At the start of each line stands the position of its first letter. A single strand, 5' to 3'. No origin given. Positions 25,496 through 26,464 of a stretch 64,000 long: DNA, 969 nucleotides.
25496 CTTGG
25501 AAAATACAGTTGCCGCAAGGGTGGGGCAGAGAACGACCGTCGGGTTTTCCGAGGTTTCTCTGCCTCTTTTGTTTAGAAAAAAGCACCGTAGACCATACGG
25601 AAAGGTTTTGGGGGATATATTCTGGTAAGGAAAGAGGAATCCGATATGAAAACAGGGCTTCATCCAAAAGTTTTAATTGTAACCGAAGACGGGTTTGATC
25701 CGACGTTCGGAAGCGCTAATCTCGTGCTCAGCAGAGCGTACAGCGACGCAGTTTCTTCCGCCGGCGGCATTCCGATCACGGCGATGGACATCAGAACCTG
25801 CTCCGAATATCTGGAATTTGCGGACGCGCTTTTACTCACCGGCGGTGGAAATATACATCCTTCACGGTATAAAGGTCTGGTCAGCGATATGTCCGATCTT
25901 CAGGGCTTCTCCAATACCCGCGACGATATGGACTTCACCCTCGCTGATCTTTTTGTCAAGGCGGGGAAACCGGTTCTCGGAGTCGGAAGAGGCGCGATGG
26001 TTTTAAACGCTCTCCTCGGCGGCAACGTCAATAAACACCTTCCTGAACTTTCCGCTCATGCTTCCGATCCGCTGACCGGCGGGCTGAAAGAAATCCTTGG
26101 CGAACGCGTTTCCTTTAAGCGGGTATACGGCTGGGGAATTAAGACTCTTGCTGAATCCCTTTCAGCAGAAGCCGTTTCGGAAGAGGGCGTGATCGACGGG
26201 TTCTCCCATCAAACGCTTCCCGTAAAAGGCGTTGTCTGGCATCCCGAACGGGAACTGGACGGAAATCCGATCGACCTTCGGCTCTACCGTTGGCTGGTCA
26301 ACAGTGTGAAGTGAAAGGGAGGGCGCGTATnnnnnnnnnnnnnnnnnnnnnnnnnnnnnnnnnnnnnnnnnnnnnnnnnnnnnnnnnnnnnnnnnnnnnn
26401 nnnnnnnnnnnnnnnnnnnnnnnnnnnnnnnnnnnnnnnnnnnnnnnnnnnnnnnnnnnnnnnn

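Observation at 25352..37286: Candidate gamma-glutamyl-peptide import and degradation operon: C26 hydrolase pairs, dual-SBP Opp/Dpp-type importer, M19 dipeptidase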

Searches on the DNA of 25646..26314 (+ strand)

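Call 27: search_rna_families(sources=[L001, L003, L007, L008], threshold=gathering)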
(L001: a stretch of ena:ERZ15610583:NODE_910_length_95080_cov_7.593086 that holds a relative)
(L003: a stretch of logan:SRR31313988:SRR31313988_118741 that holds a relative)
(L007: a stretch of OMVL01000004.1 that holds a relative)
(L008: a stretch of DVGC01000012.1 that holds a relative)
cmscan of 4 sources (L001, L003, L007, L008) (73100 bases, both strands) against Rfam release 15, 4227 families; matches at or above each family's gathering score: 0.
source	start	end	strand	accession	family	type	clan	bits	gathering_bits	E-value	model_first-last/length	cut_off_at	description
